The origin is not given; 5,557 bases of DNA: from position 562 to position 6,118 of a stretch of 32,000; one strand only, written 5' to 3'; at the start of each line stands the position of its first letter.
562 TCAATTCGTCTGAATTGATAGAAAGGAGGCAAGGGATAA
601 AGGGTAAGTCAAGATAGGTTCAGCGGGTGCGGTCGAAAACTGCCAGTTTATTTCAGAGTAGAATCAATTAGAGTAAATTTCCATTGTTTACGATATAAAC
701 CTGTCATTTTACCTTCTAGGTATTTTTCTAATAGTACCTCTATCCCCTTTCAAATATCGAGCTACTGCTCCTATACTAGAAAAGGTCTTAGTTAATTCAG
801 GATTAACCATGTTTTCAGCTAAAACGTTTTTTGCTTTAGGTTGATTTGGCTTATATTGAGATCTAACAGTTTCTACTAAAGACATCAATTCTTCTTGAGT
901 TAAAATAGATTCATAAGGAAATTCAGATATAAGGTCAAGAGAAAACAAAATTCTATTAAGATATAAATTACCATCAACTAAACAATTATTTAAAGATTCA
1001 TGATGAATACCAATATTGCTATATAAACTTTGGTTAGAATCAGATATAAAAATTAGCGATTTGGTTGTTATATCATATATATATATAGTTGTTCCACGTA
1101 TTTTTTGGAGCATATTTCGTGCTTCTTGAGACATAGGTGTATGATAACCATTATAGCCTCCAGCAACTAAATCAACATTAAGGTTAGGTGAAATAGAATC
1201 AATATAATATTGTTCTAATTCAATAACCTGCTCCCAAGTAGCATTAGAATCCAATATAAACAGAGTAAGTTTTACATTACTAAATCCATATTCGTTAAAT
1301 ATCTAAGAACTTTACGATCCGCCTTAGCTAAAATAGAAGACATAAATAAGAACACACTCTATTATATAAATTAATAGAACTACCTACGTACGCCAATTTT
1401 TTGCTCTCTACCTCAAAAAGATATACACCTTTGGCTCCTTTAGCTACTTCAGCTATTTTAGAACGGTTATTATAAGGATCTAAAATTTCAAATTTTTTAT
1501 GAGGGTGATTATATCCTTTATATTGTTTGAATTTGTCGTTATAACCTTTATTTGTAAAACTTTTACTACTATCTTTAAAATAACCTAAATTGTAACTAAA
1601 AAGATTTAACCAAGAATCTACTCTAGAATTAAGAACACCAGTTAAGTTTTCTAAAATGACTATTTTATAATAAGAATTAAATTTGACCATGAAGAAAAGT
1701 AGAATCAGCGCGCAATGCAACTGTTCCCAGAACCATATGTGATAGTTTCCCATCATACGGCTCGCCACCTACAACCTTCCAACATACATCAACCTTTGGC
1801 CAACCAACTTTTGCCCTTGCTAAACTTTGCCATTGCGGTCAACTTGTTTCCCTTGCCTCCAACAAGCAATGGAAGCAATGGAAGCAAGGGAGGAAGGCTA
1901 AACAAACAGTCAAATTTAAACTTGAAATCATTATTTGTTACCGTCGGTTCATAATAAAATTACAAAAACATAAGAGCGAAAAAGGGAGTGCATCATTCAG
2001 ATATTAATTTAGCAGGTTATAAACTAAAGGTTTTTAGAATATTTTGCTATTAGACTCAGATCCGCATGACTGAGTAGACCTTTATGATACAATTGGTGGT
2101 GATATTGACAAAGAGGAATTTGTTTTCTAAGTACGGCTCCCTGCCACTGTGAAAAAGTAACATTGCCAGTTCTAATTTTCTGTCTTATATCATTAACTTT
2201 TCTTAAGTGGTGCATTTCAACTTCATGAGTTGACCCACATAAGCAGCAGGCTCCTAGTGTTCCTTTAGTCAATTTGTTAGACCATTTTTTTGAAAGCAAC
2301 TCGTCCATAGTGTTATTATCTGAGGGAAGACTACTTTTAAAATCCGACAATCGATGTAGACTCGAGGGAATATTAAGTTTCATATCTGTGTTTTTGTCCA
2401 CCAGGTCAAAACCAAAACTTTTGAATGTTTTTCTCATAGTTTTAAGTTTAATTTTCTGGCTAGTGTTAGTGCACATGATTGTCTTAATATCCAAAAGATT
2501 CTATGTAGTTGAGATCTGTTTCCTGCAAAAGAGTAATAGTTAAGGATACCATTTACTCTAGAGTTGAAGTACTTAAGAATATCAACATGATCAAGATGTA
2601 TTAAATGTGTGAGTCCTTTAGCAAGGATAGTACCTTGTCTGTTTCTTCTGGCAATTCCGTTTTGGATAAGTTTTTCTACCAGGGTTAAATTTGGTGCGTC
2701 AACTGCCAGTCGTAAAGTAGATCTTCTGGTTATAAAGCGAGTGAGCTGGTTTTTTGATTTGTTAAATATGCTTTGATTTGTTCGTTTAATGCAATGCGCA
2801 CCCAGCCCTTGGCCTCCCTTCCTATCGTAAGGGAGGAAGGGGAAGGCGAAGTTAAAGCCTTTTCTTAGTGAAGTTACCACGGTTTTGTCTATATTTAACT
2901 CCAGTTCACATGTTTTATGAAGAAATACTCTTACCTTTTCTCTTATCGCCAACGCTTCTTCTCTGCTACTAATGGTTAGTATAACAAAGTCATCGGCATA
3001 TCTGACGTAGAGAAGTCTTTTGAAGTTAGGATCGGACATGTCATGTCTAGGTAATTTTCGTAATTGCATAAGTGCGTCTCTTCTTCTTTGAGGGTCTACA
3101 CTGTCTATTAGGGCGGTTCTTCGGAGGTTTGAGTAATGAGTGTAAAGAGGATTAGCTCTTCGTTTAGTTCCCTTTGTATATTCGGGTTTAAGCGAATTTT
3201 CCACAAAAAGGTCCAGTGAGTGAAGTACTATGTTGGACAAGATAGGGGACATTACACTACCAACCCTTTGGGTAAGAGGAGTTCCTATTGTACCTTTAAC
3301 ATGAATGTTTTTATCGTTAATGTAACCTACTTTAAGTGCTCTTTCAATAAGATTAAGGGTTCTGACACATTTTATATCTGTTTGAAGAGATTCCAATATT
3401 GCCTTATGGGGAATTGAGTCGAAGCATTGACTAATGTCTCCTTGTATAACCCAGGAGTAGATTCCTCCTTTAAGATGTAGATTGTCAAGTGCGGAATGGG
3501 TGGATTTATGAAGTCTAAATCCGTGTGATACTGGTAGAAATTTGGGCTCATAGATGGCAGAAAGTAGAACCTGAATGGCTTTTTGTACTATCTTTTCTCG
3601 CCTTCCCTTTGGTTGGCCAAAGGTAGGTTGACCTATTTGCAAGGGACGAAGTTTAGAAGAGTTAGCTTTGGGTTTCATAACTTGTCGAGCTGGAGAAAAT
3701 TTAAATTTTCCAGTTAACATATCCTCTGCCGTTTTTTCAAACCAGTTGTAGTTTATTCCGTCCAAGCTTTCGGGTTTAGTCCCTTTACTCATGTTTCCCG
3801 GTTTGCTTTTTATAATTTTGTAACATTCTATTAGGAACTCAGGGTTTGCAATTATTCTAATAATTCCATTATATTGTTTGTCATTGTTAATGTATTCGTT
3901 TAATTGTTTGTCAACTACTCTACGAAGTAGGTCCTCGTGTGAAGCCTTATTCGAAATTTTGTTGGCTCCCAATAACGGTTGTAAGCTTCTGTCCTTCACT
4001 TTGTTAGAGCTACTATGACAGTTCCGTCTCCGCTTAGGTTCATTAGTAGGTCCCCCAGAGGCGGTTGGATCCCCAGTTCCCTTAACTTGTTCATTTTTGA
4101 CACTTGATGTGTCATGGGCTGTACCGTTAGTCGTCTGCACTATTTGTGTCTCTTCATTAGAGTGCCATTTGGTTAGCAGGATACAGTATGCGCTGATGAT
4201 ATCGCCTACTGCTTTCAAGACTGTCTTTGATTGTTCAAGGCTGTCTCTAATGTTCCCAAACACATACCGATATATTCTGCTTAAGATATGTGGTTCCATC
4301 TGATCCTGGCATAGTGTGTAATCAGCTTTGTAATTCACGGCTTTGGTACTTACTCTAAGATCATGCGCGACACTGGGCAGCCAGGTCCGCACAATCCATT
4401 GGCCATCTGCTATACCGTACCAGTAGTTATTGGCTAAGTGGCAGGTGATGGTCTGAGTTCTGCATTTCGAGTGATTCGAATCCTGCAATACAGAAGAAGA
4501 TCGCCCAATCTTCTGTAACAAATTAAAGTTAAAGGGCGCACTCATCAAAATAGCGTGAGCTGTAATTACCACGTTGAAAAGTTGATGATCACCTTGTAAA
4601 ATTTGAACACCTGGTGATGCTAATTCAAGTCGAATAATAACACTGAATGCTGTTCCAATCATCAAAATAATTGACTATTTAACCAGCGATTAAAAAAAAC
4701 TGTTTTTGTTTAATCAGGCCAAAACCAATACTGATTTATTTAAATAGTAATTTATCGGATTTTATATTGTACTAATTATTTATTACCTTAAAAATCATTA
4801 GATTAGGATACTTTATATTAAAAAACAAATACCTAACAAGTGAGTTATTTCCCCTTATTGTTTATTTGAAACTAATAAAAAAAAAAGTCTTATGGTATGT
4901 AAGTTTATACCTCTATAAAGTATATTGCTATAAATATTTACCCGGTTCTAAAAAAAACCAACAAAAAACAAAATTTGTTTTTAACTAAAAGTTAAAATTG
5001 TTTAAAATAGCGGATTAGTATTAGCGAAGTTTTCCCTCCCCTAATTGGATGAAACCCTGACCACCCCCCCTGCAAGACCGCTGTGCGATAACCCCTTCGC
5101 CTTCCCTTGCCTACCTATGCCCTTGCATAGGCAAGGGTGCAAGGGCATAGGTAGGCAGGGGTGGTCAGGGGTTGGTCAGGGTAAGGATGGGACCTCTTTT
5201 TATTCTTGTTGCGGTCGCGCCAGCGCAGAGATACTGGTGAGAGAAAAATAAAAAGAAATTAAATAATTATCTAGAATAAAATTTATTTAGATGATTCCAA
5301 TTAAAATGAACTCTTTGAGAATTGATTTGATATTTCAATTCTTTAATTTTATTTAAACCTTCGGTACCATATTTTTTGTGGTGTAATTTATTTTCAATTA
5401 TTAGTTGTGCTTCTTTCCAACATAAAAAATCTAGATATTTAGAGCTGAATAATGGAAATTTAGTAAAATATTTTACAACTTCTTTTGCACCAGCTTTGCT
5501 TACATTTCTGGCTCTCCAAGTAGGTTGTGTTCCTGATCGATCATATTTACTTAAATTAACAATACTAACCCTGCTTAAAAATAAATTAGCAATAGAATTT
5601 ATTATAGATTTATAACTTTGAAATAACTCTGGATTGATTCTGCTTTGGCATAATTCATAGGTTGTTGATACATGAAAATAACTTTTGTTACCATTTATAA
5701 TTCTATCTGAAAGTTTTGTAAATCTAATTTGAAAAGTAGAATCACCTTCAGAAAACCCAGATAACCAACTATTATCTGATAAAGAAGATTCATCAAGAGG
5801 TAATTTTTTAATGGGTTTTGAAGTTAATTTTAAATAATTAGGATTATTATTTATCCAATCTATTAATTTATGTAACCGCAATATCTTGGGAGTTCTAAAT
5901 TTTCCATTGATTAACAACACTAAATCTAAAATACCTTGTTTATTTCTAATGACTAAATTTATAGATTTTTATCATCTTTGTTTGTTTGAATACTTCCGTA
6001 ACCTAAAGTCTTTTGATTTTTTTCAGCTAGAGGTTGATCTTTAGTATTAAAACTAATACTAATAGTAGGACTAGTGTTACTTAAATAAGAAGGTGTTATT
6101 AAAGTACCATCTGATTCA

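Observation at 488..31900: Window-wide family of GC-rich nested-palindrome elements built from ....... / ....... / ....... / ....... modules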

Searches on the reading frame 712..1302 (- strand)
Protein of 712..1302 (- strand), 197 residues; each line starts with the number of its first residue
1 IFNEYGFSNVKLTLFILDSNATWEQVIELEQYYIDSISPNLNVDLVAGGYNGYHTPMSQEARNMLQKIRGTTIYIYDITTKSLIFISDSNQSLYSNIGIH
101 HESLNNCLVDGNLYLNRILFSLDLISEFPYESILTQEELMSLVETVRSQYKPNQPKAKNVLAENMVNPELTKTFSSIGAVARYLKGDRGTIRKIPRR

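Call 68: search_protein_families(library=pfam, proteins=[window:712-1302:-], max_evalue=0.01)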
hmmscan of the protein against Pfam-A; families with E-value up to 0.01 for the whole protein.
window:712-1302:- (197 aa): 1 family
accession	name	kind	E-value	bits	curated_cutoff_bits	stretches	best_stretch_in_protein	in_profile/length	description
PF07453.19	NUMOD1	-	2.7e-08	34.3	22.8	1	170-193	12-35/37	NUMOD1 domain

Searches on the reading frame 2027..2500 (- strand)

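Call 68: search_protein_families(library=pfam, proteins=[window:2027-2500:-], max_evalue=0.01)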
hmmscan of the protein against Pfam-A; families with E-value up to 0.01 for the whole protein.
window:2027-2500:- (158 aa): 1 family
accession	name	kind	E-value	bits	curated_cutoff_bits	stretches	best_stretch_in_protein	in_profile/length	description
PF21368.3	AI2M-like_HNH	-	0.0014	18.9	23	1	85-109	1-28/49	AI2M/AI1M-like, HNH endonuclease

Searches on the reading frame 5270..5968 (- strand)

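Call 68: search_protein_families(library=pfam, proteins=[window:5270-5968:-], max_evalue=0.01)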
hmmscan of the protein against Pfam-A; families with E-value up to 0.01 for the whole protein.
window:5270-5968:- (233 aa): 1 family
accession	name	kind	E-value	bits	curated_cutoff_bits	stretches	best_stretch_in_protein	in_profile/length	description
PF00961.24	LAGLIDADG_1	-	1.7e-14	55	23.1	1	69-187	1-101/102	LAGLIDADG endonuclease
